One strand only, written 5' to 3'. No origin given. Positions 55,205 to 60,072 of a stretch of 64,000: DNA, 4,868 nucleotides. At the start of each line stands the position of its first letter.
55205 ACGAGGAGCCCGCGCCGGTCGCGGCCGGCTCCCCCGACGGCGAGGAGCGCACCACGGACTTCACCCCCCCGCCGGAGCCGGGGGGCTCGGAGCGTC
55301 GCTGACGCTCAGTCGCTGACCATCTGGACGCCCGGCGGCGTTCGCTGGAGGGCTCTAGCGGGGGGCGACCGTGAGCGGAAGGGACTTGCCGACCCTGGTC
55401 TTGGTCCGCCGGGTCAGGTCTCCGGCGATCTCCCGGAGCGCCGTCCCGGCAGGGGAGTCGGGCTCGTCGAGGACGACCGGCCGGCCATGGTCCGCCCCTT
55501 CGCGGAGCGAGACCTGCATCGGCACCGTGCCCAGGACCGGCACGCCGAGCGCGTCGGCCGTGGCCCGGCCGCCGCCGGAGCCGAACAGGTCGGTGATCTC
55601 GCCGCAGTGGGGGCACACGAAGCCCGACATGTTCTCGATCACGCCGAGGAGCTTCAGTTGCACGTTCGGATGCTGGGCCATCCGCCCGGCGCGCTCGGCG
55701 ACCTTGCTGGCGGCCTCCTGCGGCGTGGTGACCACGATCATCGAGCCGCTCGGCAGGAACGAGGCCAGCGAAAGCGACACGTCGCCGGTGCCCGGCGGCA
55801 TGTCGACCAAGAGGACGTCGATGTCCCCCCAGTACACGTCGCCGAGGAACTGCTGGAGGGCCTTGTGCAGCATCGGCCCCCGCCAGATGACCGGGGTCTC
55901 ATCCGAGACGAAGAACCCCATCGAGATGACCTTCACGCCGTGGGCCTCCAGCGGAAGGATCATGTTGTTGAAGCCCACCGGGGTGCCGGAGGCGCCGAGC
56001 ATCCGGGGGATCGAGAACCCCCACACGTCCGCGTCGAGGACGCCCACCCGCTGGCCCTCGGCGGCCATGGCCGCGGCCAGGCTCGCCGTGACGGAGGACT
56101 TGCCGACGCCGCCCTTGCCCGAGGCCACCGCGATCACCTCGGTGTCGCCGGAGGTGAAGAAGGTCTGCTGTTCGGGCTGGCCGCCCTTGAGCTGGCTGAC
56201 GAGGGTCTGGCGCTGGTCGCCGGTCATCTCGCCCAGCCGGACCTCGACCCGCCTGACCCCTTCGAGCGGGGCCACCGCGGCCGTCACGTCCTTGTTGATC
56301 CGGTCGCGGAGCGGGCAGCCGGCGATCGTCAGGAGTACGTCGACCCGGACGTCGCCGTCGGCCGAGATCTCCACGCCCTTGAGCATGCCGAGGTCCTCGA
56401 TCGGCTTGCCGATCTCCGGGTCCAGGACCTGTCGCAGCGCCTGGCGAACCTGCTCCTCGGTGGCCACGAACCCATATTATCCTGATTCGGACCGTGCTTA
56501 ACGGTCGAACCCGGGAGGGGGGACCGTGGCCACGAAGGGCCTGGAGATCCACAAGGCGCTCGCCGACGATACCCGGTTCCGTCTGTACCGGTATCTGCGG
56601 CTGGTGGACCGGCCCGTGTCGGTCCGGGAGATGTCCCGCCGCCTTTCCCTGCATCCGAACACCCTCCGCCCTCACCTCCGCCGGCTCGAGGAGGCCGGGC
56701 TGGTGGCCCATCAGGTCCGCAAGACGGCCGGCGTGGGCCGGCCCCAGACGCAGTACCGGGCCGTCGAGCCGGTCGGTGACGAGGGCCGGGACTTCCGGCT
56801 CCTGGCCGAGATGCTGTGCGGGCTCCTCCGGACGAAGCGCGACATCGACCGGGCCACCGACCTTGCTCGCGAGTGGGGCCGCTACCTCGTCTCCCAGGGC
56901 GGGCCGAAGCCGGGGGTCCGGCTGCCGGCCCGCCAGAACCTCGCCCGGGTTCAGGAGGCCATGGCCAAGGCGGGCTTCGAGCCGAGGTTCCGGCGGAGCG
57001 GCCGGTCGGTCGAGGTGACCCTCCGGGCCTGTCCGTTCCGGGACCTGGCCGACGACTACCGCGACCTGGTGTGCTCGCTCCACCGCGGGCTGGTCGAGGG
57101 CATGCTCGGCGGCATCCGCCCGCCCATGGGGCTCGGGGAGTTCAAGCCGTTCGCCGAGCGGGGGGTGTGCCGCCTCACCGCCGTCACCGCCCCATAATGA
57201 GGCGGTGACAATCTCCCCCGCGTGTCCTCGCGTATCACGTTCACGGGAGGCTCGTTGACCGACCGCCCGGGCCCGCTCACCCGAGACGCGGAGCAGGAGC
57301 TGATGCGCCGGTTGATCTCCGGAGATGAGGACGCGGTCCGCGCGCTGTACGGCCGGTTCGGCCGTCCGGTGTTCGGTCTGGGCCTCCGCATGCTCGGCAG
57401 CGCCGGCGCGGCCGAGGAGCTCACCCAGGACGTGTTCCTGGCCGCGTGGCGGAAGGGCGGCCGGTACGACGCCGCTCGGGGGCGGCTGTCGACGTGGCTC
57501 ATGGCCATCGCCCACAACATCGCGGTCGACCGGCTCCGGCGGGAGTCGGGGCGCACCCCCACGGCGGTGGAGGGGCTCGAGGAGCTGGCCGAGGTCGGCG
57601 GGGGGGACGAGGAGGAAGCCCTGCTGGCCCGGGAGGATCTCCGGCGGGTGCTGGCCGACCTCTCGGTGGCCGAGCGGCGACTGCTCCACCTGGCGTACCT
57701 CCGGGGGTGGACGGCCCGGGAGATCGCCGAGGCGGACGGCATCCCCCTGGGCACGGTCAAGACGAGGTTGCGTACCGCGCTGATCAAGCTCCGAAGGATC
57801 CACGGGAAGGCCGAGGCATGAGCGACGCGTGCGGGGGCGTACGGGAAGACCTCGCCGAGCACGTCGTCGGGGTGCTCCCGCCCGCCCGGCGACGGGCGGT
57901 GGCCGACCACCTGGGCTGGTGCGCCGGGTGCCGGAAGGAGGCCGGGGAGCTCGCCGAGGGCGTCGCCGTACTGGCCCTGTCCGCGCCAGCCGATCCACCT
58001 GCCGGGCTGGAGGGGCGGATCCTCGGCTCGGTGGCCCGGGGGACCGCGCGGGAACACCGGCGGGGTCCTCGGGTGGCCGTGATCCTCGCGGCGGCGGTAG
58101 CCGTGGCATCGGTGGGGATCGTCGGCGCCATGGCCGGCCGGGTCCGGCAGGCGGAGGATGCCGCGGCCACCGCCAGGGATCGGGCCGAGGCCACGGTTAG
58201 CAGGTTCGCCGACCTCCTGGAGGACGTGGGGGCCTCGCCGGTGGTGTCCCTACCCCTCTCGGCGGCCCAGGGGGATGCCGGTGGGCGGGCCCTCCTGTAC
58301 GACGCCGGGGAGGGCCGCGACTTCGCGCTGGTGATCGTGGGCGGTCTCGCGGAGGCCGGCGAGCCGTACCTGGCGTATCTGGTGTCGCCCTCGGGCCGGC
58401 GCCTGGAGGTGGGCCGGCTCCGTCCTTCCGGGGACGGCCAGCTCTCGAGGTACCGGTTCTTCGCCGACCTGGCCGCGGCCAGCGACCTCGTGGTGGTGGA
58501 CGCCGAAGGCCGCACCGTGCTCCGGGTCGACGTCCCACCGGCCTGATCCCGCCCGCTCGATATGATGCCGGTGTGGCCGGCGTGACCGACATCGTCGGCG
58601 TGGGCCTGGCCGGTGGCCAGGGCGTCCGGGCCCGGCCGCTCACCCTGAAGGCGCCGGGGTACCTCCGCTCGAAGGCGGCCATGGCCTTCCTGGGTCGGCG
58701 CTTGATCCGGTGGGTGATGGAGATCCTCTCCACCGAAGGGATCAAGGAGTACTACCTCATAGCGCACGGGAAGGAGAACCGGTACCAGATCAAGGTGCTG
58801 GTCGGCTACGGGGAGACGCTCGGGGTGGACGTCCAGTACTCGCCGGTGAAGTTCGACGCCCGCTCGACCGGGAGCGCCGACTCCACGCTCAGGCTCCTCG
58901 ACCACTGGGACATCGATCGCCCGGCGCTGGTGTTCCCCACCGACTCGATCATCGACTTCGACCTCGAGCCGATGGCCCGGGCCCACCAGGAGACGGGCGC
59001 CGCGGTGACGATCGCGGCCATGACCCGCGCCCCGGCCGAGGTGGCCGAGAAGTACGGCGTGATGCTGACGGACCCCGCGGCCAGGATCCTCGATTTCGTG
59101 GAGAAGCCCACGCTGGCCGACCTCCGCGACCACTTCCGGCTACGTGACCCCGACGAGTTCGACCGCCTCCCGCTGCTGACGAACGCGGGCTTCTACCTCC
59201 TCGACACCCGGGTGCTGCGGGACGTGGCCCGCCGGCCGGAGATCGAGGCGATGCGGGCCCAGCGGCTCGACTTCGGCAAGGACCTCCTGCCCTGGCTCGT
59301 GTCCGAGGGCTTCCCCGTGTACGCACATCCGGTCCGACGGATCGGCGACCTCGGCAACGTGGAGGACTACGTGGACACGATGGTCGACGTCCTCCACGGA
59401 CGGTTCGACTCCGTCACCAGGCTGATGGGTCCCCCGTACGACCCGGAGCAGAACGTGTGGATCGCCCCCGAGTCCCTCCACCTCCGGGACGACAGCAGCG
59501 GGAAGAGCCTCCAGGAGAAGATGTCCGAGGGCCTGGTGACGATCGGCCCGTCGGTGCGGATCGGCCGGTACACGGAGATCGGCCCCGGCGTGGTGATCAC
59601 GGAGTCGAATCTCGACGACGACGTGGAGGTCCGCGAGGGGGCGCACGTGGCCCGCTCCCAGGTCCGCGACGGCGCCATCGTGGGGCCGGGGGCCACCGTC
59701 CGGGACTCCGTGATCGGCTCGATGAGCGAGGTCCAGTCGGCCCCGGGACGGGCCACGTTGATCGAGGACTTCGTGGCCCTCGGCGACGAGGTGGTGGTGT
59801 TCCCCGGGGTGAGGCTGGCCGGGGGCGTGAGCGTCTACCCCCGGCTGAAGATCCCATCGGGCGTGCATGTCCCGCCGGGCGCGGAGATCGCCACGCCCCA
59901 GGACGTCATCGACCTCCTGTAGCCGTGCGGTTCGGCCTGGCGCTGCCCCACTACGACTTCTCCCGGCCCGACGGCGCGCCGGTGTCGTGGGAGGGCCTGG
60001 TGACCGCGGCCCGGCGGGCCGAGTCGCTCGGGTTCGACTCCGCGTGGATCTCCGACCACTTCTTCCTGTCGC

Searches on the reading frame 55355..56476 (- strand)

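Call 56: search_protein_families(library=pfam, proteins=[window:55355-56476:-], max_evalue=0.001)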
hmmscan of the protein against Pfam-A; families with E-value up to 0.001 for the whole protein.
window:55355-56476:- (373 aa): 7 families
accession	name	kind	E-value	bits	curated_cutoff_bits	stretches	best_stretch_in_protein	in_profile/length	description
PF10609.15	ParA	-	1.9e-92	309.6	27.1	1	113-353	4-244/246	NUBPL iron-transfer P-loop NTPase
PF01883.24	FeS_assembly_P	-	2e-21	76.4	23.5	1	7-79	1-73/73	Iron-sulfur cluster assembly protein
PF01656.29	CbiA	-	5e-12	46.3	25.4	1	115-333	1-124/125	CobQ/CobB/MinD/ParA nucleotide binding domain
PF13614.12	AAA_31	-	7.8e-09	36.2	27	1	113-151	2-40/177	AAA domain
PF00142.24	Fer4_NifH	-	3.7e-06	27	25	0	119-150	6-37/271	4Fe-4S iron sulfur cluster binding proteins, NifH/frxC family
PF09140.17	MipZ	-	8.3e-06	25.7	20.7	1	114-175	2-63/262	ATPase MipZ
PF02374.21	ArsA_ATPase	-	4.9e-05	23.1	24.3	1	117-150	5-38/305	Anion-transporting ATPase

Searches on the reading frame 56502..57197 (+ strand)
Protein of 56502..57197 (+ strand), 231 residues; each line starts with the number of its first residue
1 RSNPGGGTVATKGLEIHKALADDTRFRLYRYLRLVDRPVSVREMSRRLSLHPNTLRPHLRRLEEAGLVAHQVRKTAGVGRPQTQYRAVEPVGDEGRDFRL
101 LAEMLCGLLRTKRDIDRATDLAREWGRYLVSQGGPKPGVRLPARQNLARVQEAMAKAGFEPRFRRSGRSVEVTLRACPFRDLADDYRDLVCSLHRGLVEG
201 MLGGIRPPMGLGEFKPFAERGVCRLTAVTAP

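Call 56: search_protein_families(library=pfam, proteins=[window:56502-57197:+], max_evalue=0.001)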
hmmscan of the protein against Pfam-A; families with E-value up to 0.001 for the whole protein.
window:56502-57197:+ (231 aa): 7 families
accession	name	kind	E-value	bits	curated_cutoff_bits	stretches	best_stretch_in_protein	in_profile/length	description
PF12840.13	HTH_20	-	6.9e-12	45.6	27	1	20-70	1-50/51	Helix-turn-helix domain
PF13556.12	HTH_30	-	1.9e-05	24.8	27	1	40-64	14-38/59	PucR C-terminal helix-turn-helix domain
PF01022.26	HTH_5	-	4.2e-05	23.8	22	1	23-68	2-45/47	Bacterial regulatory protein, arsR family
PF13412.12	HTH_24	-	5.3e-05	23.1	21.9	1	22-68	2-47/48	Winged helix-turn-helix DNA-binding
PF01726.22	LexA_DNA_bind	-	0.00039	20.6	23.7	0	38-70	25-58/65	LexA DNA binding domain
PF08279.18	HTH_11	-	0.0004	20.6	25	1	25-79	2-53/55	HTH domain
PF09339.16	HTH_IclR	-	0.00041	20.5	22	0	31-69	11-49/52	IclR helix-turn-helix domain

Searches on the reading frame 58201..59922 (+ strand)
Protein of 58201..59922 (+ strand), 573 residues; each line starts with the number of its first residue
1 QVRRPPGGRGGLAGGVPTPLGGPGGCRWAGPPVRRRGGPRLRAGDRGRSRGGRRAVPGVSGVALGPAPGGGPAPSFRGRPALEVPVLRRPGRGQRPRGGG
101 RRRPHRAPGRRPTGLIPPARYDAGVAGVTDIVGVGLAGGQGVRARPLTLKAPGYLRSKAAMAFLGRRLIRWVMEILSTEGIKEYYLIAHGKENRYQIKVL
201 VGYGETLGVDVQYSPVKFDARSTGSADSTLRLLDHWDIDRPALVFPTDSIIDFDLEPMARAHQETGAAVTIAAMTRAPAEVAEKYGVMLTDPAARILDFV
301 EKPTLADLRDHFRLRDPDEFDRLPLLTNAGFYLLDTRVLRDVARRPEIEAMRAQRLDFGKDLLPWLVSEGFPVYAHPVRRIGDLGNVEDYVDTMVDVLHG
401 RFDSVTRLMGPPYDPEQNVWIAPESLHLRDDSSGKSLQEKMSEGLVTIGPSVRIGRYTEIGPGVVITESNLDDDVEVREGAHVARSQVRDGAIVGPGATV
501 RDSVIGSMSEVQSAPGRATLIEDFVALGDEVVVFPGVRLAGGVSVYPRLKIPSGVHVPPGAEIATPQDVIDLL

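Call 56: search_protein_families(library=pfam, proteins=[window:58201-59922:+], max_evalue=0.001)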
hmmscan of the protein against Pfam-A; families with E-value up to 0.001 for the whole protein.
window:58201-59922:+ (573 aa): 3 families
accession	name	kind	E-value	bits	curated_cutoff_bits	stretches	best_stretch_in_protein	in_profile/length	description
PF00483.29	NTP_transferase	-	4.6e-28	98.9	21.2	1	134-397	3-242/245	Nucleotidyl transferase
PF00132.30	Hexapep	-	3.3e-09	36.5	27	1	446-467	14-35/36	Bacterial transferase hexapeptide (six repeats)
PF25084.1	LbH_EIF2B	-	1.7e-07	31.7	54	1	447-538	17-104/105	EIF2B subunit epsilon LbH domain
